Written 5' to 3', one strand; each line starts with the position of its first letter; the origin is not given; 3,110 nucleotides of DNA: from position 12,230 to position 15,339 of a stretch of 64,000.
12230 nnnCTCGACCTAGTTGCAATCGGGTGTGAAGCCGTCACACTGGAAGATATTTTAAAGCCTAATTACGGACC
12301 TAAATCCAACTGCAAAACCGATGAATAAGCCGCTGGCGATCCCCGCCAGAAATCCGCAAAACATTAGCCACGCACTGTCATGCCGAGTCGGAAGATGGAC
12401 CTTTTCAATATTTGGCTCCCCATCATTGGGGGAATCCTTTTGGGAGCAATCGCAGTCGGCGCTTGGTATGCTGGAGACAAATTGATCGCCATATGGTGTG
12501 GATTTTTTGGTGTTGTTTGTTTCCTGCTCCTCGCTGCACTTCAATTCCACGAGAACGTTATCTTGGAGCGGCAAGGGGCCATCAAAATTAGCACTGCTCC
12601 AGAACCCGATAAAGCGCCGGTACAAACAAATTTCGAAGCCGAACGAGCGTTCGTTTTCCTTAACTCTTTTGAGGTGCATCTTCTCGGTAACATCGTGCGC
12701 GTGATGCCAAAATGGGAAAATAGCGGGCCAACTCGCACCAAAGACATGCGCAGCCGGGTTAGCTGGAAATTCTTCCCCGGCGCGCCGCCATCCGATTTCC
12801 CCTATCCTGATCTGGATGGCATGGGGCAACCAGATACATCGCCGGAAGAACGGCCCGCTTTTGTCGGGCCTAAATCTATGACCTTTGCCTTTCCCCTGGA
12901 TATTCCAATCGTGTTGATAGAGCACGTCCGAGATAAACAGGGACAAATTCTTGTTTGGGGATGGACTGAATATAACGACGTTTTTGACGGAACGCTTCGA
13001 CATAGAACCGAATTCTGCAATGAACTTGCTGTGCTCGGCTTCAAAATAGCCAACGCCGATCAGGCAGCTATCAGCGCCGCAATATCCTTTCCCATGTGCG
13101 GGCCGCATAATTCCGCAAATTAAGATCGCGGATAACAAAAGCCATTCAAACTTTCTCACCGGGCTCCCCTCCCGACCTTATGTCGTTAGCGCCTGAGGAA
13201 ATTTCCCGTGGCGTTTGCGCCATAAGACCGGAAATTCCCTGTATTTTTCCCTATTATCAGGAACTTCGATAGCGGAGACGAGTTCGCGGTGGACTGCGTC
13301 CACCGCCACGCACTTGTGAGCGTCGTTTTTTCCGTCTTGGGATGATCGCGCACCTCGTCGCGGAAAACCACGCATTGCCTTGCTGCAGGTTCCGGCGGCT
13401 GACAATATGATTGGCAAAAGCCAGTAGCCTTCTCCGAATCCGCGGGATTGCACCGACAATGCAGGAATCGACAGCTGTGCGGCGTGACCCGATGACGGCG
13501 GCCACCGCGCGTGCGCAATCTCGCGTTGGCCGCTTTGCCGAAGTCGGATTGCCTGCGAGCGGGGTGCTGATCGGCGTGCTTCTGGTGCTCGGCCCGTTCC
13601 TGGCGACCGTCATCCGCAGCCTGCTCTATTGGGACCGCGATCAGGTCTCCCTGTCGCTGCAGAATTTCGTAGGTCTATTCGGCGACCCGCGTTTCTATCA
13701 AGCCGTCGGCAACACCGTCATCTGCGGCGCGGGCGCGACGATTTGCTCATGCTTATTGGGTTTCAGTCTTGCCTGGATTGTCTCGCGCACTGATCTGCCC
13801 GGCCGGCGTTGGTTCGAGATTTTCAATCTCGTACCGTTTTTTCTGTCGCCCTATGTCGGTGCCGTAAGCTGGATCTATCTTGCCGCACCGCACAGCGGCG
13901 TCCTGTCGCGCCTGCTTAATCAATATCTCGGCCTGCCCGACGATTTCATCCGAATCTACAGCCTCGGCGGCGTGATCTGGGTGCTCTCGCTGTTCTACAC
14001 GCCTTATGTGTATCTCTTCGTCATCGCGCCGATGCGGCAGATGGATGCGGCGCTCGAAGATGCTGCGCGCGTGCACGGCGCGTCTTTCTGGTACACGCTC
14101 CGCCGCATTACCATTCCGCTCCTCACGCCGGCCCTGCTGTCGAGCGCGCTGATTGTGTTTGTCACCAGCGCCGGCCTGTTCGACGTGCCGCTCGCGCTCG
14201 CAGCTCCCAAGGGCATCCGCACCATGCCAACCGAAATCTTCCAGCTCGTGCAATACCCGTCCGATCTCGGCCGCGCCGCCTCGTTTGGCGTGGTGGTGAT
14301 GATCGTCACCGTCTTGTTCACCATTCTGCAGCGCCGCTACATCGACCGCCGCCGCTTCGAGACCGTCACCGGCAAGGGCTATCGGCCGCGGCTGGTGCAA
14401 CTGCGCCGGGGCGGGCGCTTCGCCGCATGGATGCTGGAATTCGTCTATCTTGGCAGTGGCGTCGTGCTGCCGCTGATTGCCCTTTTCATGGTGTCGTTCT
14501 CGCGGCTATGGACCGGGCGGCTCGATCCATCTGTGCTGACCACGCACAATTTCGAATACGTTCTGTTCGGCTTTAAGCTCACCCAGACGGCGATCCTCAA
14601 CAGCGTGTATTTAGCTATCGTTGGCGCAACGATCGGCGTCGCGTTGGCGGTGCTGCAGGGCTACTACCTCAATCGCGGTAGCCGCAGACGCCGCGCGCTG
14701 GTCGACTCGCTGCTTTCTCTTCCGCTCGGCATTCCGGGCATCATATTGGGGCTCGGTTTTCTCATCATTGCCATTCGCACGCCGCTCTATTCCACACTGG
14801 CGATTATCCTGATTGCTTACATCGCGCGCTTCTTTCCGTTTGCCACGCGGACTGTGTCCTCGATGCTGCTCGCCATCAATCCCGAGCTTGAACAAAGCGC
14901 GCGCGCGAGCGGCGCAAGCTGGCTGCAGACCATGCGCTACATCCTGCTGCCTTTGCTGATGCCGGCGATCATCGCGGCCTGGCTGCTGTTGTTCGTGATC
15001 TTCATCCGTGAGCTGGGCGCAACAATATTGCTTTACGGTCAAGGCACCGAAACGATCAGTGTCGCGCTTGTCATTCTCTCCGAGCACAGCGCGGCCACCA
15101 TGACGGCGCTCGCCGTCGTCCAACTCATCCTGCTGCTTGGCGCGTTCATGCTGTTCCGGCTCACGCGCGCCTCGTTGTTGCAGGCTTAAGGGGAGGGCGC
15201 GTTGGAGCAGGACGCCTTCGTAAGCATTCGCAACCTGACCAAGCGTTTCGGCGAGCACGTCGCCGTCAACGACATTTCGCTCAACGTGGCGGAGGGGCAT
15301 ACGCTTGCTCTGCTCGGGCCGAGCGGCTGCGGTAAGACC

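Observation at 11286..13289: A 2-kb cassette with no recombinase: two overlapping small DNA-binding-like genes plus a 2-TM membrane protein, bracketed by inverted and direct repeats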

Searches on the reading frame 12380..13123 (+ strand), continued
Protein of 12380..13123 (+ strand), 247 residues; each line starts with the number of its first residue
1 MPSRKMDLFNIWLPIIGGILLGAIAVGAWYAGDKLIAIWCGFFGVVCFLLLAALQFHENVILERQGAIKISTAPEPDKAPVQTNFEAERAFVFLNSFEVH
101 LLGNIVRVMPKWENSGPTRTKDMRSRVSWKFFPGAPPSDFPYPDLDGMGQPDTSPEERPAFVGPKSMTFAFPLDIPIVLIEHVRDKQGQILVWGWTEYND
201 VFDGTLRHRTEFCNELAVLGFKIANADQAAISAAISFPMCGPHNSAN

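Call 75: fold_search(model_id=the predicted structure, library=viral)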
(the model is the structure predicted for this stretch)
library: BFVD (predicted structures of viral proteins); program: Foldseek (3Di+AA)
matches with E <= 10: 483; with E <= 0.001: 2
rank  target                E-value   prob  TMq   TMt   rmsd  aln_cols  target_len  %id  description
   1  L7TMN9                3.7e-06  1.00  0.35  0.30  28.9       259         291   16  Transmembrane protein [Rhizobium phage RHEph01]
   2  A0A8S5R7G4            6.3e-05  1.00  0.28  0.27  20.6       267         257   11  Uncharacterized protein [virus sp. ctah610]
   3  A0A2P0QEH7            2.2e-03  0.96  0.28  0.23  21.9       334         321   10  Uncharacterized protein [Haloarcula hispanica pleomorphic virus 4]
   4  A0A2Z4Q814            4.7e-03  1.00  0.28  0.43   8.2       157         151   11  (no name in the UniProt tables at hand)
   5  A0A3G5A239            7.3e-03  0.80  0.22  0.13  13.4       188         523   14  Hedgehog/Intein (Hint) domain-containing protein [Gaeavirus sp.]
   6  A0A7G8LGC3            7.8e-03  0.57  0.20  0.24  16.9       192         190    9  Uncharacterized protein [Gordonia phage Ohgeesy]
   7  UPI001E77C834         9.1e-03  0.96  0.28  0.35  14.0       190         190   14  (no name look-up for this kind of identifier)
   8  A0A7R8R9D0            1.6e-02  0.92  0.22  0.40  10.3       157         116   11  Uncharacterized protein [Klebsiella phage vB_KvM-Eowyn]
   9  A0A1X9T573            1.8e-02  0.87  0.24  0.19   7.9       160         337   12  Oxidoreductase-like motif protein [Ranid herpesvirus 3]
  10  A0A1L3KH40            2.0e-02  0.47  0.21  0.23  17.8       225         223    8  (no name in the UniProt tables at hand)
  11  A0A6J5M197            2.3e-02  0.20  0.13  0.17  19.9       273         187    9  Uncharacterized protein [uncultured Caudovirales phage]
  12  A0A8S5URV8            2.4e-02  0.35  0.17  0.19  26.4       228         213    8  Putative lipoprotein [Siphoviridae sp. ctg8v2]
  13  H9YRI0                2.6e-02  0.41  0.20  0.25  11.2       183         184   12  (no name in the UniProt tables at hand)
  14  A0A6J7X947            2.9e-02  0.82  0.23  0.33  15.6       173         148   10  Uncharacterized protein [uncultured Caudovirales phage]
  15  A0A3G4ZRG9            3.4e-02  0.69  0.23  0.28  12.0       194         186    9  Uncharacterized protein [Dasosvirus sp.]
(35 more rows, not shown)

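Call 100: search_solved_structures(query=A5, max_evalue=1)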
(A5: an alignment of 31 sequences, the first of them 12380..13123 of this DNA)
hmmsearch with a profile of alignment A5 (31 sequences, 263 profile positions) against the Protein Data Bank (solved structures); distinct sequences matched with E-value up to 1: 9.
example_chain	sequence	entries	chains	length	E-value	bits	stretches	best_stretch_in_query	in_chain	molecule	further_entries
8qkd_A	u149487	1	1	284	0.00047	22.5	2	8-89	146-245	sc-CC-5-24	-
8qag_A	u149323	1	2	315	0.005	19.1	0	8-96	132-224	sc-CC-6-95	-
8fih_A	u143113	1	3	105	0.028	16.7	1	22-107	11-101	3hb05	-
9ef1_A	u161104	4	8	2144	0.35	13.1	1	6-91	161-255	Insulin-like receptor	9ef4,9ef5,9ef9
8cm0_A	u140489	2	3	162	0.48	12.7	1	79-136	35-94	Rhs-family protein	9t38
21gl_A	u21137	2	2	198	0.5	12.6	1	25-80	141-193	Transmembrane emp24 domain-containing protein 9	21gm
5cwq_A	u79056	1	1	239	0.54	12.5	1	8-91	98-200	Designed helical repeat protein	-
9cjk_D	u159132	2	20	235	0.7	12.1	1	25-80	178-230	Transmembrane emp24 domain-containing protein 9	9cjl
8qai_A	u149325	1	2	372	0.74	12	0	5-99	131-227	sc-CC-7-LI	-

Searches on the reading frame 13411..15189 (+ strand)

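Call 5: search_protein_families(library=pfam, proteins=[window:13411-15189:+], max_evalue=1)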
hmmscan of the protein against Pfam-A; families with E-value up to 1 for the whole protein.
window:13411-15189:+ (592 aa): 1 family
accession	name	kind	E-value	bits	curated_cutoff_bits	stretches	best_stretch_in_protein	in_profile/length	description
PF00528.27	BPD_transp_1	-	6.4e-29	101.4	26.4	2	115-313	3-181/184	Binding-protein-dependent transport system inner membrane component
